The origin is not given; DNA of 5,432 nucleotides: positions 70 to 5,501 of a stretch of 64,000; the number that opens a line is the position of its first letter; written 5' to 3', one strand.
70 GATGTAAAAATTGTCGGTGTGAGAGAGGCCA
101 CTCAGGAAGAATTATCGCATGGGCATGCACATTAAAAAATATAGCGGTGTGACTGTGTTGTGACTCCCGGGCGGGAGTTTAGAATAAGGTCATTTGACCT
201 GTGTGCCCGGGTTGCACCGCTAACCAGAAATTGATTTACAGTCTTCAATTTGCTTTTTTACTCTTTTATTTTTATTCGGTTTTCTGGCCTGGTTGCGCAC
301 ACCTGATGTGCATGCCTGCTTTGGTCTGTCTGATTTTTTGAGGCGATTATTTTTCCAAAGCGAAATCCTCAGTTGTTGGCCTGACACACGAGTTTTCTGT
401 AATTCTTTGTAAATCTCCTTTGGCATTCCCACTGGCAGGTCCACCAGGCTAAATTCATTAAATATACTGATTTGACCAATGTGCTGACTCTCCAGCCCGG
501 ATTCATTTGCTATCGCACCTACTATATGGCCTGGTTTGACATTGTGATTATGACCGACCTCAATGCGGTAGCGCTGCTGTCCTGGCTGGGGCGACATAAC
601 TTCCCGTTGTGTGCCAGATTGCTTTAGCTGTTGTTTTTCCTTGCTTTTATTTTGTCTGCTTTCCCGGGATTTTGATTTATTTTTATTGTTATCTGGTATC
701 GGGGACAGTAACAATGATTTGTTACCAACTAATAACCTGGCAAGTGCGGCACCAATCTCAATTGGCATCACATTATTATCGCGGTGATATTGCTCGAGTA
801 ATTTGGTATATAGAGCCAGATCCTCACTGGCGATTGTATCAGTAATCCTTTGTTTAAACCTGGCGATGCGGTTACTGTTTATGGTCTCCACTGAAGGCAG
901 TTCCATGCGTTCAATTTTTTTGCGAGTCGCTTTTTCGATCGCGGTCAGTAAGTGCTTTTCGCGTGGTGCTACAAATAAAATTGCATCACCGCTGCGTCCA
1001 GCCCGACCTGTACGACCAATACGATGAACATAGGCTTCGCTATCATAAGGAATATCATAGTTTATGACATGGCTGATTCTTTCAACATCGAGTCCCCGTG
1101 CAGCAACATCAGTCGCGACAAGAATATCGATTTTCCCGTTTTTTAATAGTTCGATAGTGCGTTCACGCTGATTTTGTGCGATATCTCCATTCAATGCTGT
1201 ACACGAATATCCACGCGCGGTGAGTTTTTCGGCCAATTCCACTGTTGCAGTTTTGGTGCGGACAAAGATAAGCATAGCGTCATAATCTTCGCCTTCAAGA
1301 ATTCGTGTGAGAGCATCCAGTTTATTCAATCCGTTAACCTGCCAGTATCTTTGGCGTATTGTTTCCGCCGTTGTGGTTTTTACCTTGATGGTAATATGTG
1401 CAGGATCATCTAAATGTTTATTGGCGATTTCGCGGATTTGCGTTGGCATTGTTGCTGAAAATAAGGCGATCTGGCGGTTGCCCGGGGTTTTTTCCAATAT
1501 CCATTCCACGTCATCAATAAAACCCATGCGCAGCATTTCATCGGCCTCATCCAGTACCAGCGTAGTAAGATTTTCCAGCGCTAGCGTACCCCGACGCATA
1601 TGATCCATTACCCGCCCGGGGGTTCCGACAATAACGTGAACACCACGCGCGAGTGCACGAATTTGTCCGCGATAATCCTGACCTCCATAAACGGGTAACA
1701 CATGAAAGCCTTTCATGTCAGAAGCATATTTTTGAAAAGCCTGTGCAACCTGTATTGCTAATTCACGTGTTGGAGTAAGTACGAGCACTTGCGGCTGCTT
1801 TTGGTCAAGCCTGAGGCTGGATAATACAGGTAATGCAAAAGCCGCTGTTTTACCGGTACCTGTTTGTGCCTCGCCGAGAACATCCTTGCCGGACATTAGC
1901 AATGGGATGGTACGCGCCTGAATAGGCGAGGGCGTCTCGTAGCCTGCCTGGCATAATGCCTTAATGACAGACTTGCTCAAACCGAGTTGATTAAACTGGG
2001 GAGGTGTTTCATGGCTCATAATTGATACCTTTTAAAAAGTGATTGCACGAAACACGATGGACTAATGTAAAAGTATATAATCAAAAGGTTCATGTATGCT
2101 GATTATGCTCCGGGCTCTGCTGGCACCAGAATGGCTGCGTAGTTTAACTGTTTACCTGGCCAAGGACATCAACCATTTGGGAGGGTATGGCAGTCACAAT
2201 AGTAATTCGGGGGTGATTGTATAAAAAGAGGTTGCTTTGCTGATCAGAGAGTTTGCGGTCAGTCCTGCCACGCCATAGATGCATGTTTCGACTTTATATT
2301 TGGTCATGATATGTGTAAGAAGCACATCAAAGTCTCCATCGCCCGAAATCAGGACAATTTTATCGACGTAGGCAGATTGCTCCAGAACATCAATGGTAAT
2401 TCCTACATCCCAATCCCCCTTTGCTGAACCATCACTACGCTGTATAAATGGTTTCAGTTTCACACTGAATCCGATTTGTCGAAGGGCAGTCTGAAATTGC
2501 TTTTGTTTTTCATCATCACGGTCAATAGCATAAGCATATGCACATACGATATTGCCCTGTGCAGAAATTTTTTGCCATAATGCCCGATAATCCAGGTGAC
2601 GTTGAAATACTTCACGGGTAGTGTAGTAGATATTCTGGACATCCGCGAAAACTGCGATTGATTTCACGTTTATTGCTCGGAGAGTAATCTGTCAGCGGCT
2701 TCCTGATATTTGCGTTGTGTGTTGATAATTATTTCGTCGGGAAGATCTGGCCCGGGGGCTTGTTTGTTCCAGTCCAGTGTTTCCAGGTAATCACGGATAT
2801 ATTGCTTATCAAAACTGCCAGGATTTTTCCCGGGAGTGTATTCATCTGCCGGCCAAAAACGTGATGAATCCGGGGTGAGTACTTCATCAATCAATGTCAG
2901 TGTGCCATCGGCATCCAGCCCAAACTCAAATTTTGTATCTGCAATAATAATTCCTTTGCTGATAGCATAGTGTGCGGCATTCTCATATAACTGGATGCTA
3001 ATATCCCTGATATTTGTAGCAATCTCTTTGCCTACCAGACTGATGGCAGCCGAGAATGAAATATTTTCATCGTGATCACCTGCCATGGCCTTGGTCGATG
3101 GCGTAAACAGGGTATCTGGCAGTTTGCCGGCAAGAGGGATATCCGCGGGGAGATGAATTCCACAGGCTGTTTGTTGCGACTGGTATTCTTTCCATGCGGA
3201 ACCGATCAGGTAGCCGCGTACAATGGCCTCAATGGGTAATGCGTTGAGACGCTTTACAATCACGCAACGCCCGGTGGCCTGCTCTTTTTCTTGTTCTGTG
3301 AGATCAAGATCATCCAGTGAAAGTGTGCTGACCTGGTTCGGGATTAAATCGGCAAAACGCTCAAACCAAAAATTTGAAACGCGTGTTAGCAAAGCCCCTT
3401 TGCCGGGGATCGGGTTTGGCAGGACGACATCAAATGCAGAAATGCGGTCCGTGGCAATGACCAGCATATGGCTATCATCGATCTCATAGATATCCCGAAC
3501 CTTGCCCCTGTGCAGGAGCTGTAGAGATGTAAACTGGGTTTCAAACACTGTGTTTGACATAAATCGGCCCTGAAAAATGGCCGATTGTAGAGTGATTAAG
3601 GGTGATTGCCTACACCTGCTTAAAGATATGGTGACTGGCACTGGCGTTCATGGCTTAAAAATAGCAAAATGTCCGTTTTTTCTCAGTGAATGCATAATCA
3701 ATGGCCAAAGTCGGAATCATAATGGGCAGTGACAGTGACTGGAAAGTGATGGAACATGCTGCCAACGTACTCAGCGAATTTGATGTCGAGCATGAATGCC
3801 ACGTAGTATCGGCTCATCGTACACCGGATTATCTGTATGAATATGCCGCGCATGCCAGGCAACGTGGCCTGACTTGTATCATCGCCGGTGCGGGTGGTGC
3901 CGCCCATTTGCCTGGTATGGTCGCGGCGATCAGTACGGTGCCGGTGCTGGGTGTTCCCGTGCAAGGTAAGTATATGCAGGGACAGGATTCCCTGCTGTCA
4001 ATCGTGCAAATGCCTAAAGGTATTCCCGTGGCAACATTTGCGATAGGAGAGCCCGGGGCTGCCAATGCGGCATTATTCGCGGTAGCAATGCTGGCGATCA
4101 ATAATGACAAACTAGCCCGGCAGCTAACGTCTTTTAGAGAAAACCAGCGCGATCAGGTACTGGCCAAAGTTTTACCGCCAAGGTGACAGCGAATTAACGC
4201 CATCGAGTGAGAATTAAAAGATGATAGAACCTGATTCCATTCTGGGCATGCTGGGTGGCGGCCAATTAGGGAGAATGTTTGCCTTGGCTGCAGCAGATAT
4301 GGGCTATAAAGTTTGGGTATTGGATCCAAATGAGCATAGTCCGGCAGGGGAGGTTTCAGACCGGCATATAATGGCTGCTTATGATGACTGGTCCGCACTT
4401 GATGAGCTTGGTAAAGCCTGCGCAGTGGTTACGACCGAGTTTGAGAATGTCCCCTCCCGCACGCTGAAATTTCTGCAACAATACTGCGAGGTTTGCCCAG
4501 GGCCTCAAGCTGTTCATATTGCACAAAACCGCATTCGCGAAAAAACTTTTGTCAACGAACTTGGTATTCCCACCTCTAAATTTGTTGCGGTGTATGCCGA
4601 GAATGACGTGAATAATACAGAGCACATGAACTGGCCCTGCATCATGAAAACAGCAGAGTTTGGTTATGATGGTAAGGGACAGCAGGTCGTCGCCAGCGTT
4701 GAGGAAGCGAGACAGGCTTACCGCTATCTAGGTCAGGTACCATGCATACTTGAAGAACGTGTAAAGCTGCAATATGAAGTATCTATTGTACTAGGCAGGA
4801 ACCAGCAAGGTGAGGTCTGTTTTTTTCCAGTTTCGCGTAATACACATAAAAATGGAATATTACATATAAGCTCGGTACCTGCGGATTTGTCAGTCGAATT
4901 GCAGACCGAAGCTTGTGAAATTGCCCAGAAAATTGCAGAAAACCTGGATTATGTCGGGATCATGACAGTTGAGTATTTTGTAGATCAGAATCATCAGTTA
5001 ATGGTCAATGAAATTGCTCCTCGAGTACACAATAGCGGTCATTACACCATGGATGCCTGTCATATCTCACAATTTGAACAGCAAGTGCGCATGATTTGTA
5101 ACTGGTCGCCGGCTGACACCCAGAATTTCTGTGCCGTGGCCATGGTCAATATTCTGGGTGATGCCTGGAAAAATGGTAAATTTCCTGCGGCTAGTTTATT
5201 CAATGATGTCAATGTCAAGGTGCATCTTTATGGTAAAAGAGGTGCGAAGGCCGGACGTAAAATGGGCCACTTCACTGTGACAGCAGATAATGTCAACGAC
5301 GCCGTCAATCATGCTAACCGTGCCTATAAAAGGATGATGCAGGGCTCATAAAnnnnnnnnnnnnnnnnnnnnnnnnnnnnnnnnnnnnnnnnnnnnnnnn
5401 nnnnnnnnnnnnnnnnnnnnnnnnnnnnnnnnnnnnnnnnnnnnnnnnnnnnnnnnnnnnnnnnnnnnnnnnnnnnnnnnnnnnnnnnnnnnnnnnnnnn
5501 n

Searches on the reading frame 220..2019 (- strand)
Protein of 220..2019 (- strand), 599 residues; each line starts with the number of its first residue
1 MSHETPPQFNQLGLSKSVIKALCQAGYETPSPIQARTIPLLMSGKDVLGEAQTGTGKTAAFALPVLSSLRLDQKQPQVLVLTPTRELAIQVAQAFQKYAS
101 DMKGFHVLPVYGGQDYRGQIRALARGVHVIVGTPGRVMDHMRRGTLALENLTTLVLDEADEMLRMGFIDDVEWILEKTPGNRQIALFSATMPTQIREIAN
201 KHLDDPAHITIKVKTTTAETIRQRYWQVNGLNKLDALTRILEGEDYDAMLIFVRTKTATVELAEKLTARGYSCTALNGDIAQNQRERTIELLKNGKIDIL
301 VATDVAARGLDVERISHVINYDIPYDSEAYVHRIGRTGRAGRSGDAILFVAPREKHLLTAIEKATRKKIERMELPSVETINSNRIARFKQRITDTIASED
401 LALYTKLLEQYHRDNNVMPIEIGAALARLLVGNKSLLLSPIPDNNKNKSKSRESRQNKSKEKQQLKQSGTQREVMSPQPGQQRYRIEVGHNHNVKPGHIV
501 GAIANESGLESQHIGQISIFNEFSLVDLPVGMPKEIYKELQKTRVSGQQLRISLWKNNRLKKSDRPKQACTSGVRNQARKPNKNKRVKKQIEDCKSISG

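Call 76: search_protein_families(library=pfam, proteins=[window:220-2019:-], max_evalue=0.00001)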
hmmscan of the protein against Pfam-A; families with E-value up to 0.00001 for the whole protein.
window:220-2019:- (599 aa): 5 families
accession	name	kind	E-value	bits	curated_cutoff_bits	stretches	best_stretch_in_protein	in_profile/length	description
PF00270.35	DEAD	-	1.3e-51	175.1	26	1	31-197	1-166/167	DEAD/DEAH box helicase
PF00271.37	Helicase_C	-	4.2e-34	117.6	23.5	1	233-341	2-110/110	Helicase conserved C-terminal domain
PF03880.21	DbpA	-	1.1e-23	83.4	25.6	1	483-553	1-71/72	DbpA RNA binding domain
PF25399.1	DeaD_dimer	-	7.5e-20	71.2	23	1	375-440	1-66/67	RNA helicase DeaD dimerization domain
PF04851.21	ResIII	-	2.3e-07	31.3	22.5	1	48-190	27-161/164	Type III restriction enzyme, res subunit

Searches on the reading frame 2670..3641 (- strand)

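Call 76: search_protein_families(library=pfam, proteins=[window:2670-3641:-], max_evalue=0.00001)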
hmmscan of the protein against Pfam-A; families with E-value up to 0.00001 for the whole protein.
window:2670-3641:- (323 aa): 1 family
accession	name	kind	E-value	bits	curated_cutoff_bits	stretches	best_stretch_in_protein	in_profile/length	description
PF01259.24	SAICAR_synt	-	3.8e-71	240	20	1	43-295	2-230/233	SAICAR synthetase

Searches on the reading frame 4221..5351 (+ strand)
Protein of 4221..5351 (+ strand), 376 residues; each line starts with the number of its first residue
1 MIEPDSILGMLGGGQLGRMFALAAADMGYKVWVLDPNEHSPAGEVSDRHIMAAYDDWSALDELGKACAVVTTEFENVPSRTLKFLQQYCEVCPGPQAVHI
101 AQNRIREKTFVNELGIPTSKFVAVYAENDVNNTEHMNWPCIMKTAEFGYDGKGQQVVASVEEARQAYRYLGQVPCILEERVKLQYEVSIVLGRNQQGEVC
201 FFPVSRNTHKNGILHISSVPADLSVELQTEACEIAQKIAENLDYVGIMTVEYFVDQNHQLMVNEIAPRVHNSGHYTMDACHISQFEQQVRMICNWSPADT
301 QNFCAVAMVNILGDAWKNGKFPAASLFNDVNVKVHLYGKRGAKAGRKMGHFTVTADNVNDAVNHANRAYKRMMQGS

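Call 76: search_protein_families(library=pfam, proteins=[window:4221-5351:+], max_evalue=0.00001)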
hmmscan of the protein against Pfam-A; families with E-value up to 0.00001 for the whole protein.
window:4221-5351:+ (376 aa): 5 families
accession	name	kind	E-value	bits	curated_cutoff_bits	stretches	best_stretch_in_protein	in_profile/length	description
PF02222.28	ATP-grasp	-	3.8e-58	196.5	27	1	110-285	2-179/179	ATP-grasp domain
PF22660.2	RS_preATP-grasp-like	-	1.1e-31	109.5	27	1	8-102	4-98/98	Ribonucleotide synthetase preATP-grasp domain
PF17769.7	PurK_C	-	3.8e-17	62.2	22.6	1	307-361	2-53/56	Phosphoribosylaminoimidazole carboxylase C-terminal domain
PF02786.22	CPSase_L_D2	-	3.7e-08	33.6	19.8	1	107-276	5-187/211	Carbamoyl-phosphate synthase L chain, ATP binding domain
PF07478.18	Dala_Dala_lig_C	-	1.9e-07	31.2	24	1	111-266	2-173/204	D-ala D-ala ligase C-terminus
